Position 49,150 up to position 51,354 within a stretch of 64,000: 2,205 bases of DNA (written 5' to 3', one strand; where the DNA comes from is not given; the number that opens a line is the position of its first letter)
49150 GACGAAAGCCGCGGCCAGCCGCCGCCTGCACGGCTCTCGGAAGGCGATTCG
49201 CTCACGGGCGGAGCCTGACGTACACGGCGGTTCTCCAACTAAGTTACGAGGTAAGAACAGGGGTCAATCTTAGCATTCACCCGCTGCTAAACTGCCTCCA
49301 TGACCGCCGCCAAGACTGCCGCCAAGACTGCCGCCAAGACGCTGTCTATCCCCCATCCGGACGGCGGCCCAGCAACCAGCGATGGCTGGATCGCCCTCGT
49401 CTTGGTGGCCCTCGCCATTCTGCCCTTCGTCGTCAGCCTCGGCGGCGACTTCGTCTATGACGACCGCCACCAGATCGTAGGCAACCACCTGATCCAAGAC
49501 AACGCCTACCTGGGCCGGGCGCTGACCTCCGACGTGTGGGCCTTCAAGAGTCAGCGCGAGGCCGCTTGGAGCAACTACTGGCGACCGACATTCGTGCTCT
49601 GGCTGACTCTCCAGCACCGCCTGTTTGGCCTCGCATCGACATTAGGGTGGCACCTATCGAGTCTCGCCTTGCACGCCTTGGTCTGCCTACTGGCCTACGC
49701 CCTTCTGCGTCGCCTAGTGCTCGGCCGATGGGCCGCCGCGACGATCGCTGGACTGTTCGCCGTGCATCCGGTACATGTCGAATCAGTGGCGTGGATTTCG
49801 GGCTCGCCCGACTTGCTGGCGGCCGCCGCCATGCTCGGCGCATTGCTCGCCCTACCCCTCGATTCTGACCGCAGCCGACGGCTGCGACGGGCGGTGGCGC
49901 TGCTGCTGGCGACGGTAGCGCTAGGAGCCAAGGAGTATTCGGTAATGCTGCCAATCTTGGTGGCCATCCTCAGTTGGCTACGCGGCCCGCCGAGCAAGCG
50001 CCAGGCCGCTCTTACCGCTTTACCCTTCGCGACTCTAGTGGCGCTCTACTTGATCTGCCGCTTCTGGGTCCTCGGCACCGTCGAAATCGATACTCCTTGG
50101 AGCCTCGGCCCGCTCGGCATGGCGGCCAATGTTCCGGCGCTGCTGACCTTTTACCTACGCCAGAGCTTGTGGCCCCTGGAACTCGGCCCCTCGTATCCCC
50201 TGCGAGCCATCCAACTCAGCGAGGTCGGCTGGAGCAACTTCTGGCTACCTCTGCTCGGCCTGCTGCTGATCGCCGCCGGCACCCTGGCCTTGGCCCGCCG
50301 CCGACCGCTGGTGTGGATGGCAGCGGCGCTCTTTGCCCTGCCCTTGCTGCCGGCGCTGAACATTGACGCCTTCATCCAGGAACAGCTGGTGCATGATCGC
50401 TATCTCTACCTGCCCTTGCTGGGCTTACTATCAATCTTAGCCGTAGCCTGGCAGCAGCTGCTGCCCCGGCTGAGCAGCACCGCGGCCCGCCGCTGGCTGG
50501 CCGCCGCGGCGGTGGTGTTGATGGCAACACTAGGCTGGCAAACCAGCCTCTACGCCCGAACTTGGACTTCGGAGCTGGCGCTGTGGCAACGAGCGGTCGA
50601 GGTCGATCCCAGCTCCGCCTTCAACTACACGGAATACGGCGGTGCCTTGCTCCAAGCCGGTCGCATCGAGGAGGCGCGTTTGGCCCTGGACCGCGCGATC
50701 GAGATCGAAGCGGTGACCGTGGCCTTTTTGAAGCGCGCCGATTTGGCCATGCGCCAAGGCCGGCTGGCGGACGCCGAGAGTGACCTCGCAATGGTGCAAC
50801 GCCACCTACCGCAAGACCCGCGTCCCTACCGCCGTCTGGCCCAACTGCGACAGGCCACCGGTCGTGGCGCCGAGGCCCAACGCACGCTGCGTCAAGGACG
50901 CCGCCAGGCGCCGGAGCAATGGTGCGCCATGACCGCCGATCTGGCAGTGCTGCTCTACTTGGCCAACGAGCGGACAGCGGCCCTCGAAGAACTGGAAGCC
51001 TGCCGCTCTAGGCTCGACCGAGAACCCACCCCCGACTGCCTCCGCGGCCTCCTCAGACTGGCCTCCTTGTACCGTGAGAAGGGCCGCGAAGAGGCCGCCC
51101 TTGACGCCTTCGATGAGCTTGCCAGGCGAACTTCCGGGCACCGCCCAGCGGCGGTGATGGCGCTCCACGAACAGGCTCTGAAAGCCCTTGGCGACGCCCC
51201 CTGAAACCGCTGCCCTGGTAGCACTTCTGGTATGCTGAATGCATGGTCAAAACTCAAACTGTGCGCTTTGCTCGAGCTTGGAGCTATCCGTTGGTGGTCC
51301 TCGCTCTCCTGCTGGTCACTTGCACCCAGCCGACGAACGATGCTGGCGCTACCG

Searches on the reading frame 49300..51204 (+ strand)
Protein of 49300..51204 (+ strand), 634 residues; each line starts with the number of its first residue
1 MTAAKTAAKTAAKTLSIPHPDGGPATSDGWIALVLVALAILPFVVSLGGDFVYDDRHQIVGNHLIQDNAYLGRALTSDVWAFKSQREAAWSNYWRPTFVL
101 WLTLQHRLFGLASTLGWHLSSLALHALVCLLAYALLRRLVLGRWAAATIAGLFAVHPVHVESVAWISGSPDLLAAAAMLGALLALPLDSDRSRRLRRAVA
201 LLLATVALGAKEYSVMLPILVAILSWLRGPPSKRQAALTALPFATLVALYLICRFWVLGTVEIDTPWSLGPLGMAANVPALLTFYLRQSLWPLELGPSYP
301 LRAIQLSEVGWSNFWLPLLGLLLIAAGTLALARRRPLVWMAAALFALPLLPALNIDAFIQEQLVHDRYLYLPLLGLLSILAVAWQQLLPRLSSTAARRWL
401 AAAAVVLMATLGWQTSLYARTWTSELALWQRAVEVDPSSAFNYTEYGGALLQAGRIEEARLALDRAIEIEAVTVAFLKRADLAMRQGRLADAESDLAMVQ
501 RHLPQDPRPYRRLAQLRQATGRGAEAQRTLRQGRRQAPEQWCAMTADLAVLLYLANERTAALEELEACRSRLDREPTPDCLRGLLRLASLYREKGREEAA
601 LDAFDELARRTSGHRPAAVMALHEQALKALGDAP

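Call 33: search_protein_families(library=pfam, proteins=[window:49300-51204:+], max_evalue=0.0001)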
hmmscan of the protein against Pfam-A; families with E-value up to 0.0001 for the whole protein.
window:49300-51204:+ (634 aa): 5 families
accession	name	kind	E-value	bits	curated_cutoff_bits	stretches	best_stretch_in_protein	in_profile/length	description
PF14559.12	TPR_19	-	1.5e-06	28.9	25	1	483-539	1-57/68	Tetratricopeptide repeat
PF07719.23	TPR_2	-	9.5e-06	25.8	27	0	443-469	4-30/34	Tetratricopeptide repeat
PF13424.12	TPR_12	-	1e-05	26.1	30.1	0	545-606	5-70/77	Tetratricopeptide repeat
PF00515.34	TPR_1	-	4e-05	23.7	27.8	0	583-606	3-26/34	Tetratricopeptide repeat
PF13431.12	TPR_17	-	7.8e-05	23.1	24.4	0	428-460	1-33/34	Tetratricopeptide repeat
